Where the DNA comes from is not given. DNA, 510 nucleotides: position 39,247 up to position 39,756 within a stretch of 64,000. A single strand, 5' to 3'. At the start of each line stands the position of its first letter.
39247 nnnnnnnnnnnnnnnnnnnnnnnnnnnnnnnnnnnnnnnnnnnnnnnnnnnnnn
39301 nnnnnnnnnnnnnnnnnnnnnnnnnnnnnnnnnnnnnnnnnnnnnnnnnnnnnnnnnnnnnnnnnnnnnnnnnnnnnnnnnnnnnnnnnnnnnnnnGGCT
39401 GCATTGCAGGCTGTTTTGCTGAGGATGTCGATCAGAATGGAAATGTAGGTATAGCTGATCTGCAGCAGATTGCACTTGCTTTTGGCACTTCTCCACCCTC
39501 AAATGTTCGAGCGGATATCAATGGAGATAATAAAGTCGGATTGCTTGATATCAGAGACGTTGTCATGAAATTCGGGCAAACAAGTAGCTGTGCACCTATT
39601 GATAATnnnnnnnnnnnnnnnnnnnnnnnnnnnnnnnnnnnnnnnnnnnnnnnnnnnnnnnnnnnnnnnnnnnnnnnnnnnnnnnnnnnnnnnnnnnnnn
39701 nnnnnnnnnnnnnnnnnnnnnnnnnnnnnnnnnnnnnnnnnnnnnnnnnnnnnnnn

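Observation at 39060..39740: Canonical dockerin module embedded in Cys-rich repeats in giant-2, with no cohesin partner in the window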

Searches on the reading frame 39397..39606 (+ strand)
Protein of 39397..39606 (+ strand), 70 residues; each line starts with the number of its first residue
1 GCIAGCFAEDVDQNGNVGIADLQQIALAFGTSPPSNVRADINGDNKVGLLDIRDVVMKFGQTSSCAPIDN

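Call 8: search_protein_families(library=pfam, proteins=[window:39400-39603:+], max_evalue=10)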
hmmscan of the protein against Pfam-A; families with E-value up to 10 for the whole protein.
seq(68 aa): 5 families
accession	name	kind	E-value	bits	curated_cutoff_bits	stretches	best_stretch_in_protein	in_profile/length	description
PF00404.24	Dockerin_1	-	0.00042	20.9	22.9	1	8-51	2-49/57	Dockerin type I domain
PF13405.12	EF-hand_6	-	0.019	15.1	25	2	38-59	9-30/30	EF-hand domain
PF00036.39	EF-hand_1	-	0.025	14.6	25.4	1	38-57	9-28/29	EF hand domain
PF13499.12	EF-hand_7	-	0.18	12.6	30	1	9-51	12-62/67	EF-hand domain pair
PF12478.13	UBAP2-Lig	-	0.26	11.9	22.2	1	42-59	14-31/33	UBAP2/protein lingerer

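Call 16: search_solved_structures(query=window:39400-39603:+, max_evalue=10, show_alignments=3)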
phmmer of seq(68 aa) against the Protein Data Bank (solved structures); distinct sequences matched with E-value up to 10: 14.
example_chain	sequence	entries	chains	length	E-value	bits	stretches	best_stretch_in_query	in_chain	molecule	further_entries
2y3n_B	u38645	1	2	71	0.0065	20.3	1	9-64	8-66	CELLULOSOMAL FAMILY-48 PROCESSIVE GLYCOSIDE HYDROLASE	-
4wi0_B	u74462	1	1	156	0.0079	20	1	4-63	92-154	Cellulosomal scaffoldin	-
4u3s_B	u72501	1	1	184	0.011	19.6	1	4-63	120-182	Cellulosomal scaffoldin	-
5zor_A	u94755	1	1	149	0.037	17.9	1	9-57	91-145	Centrin, putative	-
2b59_B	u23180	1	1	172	0.1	16.5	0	37-65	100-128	Cellulosomal scaffolding protein A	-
3kcp_A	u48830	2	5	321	0.48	14.4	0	37-65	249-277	Cellulosomal-scaffolding protein A | Cellulosome anchoring protein cohesin region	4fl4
5g5d_B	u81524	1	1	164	0.48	14.4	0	40-65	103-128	CELLULOSOMAL-SCAFFOLDING PROTEIN A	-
2lvi_A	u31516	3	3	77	0.62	14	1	37-63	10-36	Polcalcin Phl p 7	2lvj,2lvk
1k9u_A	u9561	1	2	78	0.63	14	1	37-63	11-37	Polcalcin Phl p 7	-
3aka_A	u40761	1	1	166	0.84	13.6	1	7-52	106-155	Putative calcium binding protein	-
3akb_A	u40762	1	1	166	0.85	13.6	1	7-52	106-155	Putative calcium binding protein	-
2m28_A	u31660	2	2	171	1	13.3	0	9-44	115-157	Calcium-binding protein 4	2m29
5k39_B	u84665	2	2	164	1.2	13.1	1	12-59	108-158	Dockerin module from a protein of unknown function | Ig domain protein group 2 domain protein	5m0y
5otj_D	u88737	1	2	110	1.4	12.9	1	37-63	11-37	Polcalcin Phl p 7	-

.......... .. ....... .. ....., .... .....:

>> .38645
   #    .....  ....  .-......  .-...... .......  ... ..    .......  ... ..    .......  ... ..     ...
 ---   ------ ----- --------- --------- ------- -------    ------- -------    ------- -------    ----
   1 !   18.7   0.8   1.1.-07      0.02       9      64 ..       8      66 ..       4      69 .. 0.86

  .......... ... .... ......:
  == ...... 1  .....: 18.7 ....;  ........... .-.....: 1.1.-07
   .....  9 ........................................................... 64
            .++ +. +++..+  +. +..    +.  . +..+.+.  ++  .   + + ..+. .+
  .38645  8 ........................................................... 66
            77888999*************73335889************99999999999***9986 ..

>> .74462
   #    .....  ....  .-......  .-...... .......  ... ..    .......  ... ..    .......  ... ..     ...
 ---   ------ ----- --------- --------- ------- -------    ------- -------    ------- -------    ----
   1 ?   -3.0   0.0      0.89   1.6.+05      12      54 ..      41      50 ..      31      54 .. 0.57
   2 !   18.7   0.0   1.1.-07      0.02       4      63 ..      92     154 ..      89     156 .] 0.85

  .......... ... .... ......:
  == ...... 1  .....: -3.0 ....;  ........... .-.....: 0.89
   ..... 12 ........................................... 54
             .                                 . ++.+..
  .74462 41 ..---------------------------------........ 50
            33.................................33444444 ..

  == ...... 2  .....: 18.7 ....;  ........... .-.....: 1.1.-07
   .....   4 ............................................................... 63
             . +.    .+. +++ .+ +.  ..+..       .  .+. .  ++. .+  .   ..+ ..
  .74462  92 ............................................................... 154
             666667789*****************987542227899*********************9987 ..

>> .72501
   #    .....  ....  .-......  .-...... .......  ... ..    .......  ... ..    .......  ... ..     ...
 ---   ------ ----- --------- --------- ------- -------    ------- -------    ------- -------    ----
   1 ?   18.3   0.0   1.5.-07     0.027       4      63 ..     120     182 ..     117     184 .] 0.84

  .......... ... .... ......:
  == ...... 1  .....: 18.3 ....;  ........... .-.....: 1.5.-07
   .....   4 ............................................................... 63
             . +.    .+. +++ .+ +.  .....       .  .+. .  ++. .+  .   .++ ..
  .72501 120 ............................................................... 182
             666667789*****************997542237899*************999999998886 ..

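Call 19: find_homologous_proteins(query=window:39397-39606:+, max_evalue=10)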
Query seq(70 aa): no candidate shares three 5-residue words with the query. No homologue found.

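Call 30: search_protein_representatives(protein=window:39397-39606:+)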
Query: 70 residues. Proteins with E-value up to 0.001 (for the whole library): 467; up to 1e-10: 15; up to 1e-30: 1. The best 150 are listed.
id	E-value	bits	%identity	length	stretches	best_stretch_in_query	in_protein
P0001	1.9e-37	142.2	100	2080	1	1-70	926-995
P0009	5.0e-24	99.7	34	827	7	9-64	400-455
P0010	1.4e-23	98.3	34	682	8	6-62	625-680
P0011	2.0e-16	75.7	33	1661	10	4-65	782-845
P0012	1.4e-15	73.0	36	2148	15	10-53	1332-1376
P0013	2.0e-14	69.3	35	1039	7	8-51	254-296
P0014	7.2e-14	67.6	34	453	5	4-62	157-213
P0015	4.7e-13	65.0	35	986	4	9-64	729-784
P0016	1.0e-12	64.0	42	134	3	9-61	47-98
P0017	1.5e-12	63.4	46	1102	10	23-50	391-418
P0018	5.8e-12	61.6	44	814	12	28-52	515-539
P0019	7.7e-12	61.2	38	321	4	5-61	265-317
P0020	8.6e-12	61.1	37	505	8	12-62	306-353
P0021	1.2e-11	60.6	35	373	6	9-69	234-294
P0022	1.2e-11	60.6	41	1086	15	19-53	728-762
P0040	2.7e-09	53.1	40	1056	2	9-63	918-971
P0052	3.6e-08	49.6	49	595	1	9-65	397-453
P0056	9.1e-08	48.3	47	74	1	3-61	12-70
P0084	9.4e-07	45.1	44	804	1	8-68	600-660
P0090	1.7e-06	44.3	45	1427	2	4-67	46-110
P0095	2.3e-06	43.9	48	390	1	6-64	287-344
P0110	3.6e-06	43.3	51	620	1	3-68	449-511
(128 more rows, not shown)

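Call 34: search_protein_families(library=pfam, alignment_id=A1, max_evalue=0.001)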
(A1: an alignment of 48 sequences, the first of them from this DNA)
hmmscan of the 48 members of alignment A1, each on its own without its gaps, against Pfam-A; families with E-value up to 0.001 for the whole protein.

A. member 1, seq(70 aa): 1 family
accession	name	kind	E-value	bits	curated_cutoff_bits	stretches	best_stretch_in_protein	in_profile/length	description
PF00404.24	Dockerin_1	-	0.00043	20.9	22.9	1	9-52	2-49/57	Dockerin type I domain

B. families by the number of members that match (of 48 scanned): 6 families
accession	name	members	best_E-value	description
PF00404.24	Dockerin_1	45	1e-13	Dockerin type I domain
PF00036.39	EF-hand_1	16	1.6e-05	EF hand domain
PF13405.12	EF-hand_6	12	5.1e-06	EF-hand domain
PF13202.12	EF-hand_5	11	1.5e-06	EF hand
PF13499.12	EF-hand_7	7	6.3e-06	EF-hand domain pair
PF13517.12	FG-GAP_3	2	1.2e-05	FG-GAP-like repeat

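Call 35: search_solved_structures(query=A1, max_evalue=0.01, show_alignments=2)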
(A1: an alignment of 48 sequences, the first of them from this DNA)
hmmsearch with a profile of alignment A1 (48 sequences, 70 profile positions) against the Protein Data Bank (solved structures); distinct sequences matched with E-value up to 0.01: 271 (the best 60 are shown).
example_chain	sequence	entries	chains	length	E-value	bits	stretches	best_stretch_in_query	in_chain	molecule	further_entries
2y3n_B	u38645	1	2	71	1.1e-17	66.6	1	6-66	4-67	CELLULOSOMAL FAMILY-48 PROCESSIVE GLYCOSIDE HYDROLASE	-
2b59_B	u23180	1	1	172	1e-11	47.4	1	8-64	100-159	Cellulosomal scaffolding protein A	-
3kcp_A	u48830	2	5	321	3.2e-11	45.8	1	8-64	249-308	Cellulosomal-scaffolding protein A | Cellulosome anchoring protein cohesin region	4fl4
4wi0_B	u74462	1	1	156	5.4e-11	45.1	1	13-64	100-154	Cellulosomal scaffoldin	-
5g5d_B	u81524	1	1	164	5.5e-10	41.9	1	11-64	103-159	CELLULOSOMAL-SCAFFOLDING PROTEIN A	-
4u3s_B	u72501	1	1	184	6.2e-10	41.7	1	13-63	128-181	Cellulosomal scaffoldin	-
2k0j_A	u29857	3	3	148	9.6e-10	41.1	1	10-55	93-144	calmodulin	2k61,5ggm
4fl4_A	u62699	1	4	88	1e-09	41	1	5-56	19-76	Glycoside hydrolase family 9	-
6daf_A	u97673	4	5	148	1.3e-09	40.6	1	10-55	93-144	Calmodulin-1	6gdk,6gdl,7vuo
9kui_C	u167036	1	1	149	1.4e-09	40.6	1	10-55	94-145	Calmodulin-1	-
1qs7_A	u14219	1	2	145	1.8e-09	40.2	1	10-57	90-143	CALMODULIN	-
5i0i_E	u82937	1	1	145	2.1e-09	40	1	10-55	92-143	Calmodulin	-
1vrk_A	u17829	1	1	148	2.1e-09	40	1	10-57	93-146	CALMODULIN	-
1qtx_A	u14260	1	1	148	2.1e-09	40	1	10-57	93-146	PROTEIN (CALMODULIN)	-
6xxx_AAA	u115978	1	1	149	2.8e-09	39.6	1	10-55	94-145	Calmodulin-1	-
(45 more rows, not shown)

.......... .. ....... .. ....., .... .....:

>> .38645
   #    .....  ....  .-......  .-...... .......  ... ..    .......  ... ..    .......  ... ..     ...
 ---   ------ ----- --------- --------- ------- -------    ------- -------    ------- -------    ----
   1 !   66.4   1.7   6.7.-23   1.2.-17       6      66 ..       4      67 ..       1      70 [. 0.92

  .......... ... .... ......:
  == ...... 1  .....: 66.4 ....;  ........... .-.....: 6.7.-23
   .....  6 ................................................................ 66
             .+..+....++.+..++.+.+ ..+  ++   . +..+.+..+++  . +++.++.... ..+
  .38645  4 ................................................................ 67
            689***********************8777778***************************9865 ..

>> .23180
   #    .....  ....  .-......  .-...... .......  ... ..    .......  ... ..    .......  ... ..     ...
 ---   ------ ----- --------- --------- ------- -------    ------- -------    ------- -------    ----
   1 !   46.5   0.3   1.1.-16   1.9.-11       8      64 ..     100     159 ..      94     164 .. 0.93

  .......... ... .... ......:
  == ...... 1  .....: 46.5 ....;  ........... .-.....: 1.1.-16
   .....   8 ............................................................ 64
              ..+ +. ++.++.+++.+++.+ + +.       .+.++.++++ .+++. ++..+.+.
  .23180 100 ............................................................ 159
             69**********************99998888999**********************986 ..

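Call 38: list_cluster_members(proteins=[P0009, P0010, P0011, P0052, P0110, P0095, P0084, P0040, P0090, P0056])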
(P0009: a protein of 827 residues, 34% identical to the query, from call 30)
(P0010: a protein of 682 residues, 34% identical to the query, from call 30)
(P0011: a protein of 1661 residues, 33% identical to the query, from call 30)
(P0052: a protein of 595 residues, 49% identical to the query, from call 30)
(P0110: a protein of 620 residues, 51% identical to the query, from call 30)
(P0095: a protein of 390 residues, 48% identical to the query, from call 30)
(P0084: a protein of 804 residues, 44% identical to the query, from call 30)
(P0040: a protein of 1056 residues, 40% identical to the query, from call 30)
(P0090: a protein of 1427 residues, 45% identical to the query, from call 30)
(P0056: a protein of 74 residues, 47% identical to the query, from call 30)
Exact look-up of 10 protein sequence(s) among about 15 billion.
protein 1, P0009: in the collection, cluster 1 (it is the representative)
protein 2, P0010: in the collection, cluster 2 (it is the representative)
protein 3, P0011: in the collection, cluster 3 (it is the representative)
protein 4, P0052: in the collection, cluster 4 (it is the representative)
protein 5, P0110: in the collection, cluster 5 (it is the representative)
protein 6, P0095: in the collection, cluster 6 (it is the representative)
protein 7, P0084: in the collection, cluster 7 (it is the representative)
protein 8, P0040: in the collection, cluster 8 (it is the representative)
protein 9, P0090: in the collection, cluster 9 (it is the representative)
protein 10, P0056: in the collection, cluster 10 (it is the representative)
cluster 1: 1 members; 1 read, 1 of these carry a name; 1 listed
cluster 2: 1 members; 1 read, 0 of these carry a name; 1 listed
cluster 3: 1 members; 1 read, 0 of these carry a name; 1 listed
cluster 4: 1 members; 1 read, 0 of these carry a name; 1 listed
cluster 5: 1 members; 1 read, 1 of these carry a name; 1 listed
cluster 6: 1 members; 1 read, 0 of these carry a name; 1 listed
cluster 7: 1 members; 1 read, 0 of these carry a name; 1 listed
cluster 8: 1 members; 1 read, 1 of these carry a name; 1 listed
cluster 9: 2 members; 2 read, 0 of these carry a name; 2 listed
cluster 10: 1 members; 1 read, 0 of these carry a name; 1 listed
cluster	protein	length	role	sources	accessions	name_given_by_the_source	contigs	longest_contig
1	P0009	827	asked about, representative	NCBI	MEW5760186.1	MAG: dockerin type I domain-containing protein, partial [Candidatus Thermoplasmatota ...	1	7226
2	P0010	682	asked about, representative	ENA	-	-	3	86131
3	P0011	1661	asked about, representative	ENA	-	-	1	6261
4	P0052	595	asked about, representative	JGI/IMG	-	-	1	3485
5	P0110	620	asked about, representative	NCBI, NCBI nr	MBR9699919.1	hypothetical protein GOV09_05670, partial [Candidatus Woesearchaeota archaeon] | hypothetical protein [Candidatus Woesearchaeota archaeon]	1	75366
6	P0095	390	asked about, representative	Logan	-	-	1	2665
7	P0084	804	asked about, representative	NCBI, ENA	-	-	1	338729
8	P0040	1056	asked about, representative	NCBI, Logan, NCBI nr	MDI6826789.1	MAG: dockerin type I domain-containing protein [Candidatus Aenigmarchaeota archaeon] | dockerin type I domain-containing protein [Candidatus Aenigmarchaeota archaeon]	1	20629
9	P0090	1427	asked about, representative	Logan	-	-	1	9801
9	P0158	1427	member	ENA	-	-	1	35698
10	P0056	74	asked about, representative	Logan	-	-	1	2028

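Call 39: find_encoding_contigs(protein=P0110, flank=10000, max_places=3)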
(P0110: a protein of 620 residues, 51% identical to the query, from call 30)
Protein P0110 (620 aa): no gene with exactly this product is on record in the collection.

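Call 40: predict_structure(alignment_id=A1)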
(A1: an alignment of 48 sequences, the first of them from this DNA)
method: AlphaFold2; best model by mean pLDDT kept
length: 70 residues; sequences in the alignment: 48
mean_pLDDT: 89.5   pTM: 0.76
mean pLDDT of the five models: 89.5, 89.5, 89.1, 87.8, 86.2
residues with pLDDT >= 90: 56; 70-90: 3; 50-70: 9; < 50: 2
segments of 3 or more residues with pLDDT < 50: none
pLDDT, mean of each block of 10 residues (from residue 1): 72 95 98 98 98 98 68
secondary structure, 60 per line:
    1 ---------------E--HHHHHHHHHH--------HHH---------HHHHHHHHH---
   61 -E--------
elements in order: H19-28 H49-57

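Call 43: fold_search(model_id=the predicted structure, library=pdb)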
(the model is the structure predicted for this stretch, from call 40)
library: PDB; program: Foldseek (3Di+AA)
matches with E <= 10: 50; with E <= 0.001: 1
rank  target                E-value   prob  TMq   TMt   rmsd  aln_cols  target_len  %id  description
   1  2y3n_B                8.7e-04  1.00  0.77  0.89   1.1        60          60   27  Type II cohesin-dockerin domain from Bacteroides cellolosolvens (released 2012-01-11)
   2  4wi0_B                2.1e-02  1.00  0.60  0.28   3.4        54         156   31  Crystal structure of Coh3ScaB-XDoc_M2ScaA complex: A C-terminal interface mutant of type II Cohesin-X-Dockerin complex (released 2015-10-07)
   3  4u3s_B                2.4e-02  1.00  0.62  0.29   3.0        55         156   31  Crystal structure of Coh3ScaB-XDoc_M1ScaA complex: A N-terminal interface mutant of type II Cohesin-X-Dockerin complex (released 2015-07-29)
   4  3kcp_A                4.4e-02  1.00  0.67  0.17   2.3        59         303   27  Crystal structure of interacting Clostridium thermocellum multimodular components (released 2010-02-09)
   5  4fl4_L                9.1e-02  1.00  0.67  0.17   3.1        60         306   23  Scaffoldin conformation and dynamics revealed by a ternary complex from the Clostridium thermocellum cellulosome (released 2012-06-27)
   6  2b59_B                1.8e-01  0.96  0.56  0.27   2.9        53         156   24  The type II cohesin dockerin complex (released 2005-10-11)
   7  5g5d_B                1.8e-01  0.92  0.60  0.30   5.4        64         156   20  Crystal Structure of the CohScaC2-XDocCipA type II complex from Clostridium thermocellum (released 2017-04-05)
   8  4fl4_I                1.9e-01  0.99  0.65  0.16   3.2        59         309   24  Scaffoldin conformation and dynamics revealed by a ternary complex from the Clostridium thermocellum cellulosome (released 2012-06-27)
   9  2ozn_B                2.0e-01  0.99  0.64  0.36   1.2        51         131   24  The Cohesin-Dockerin Complex of NagJ and NagH from Clostridium perfringens (released 2008-05-06)
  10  5k39_B                2.0e-01  0.97  0.53  0.25   3.0        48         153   27  THE TYPE II COHESIN DOCKERIN COMPLEX FROM CLOSTRIDIUM THERMOCELLUM (released 2017-03-29)
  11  5m0y_B                2.5e-01  0.98  0.61  0.28   2.5        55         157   25  Crystal Structure of the CohScaA-XDocCipB type II complex from Clostridium thermocellum at 1.5Angstrom resolution (released 2017-09-06)
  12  4fl4_C                2.5e-01  0.97  0.64  0.16   3.2        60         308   23  Scaffoldin conformation and dynamics revealed by a ternary complex from the Clostridium thermocellum cellulosome (released 2012-06-27)
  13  6kge_B                2.9e-01  0.84  0.51  0.58   4.7        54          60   24  Crystal structure of CaDoc0917(R16D)-CaCohA2 complex at pH 5.5 (released 2020-07-08)
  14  6kgf_D                4.0e-01  0.89  0.55  0.61   4.5        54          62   24  Crystal structure of CaDoc0917(R16D)-CaCohA2 complex at pH 8.2 (released 2020-07-08)
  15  6kgc_B                4.3e-01  0.77  0.51  0.59   4.7        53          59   24  Crystal structure of CaDoc0917(R49D)-CaCohA2 complex at pH 5.4 (released 2020-07-08)
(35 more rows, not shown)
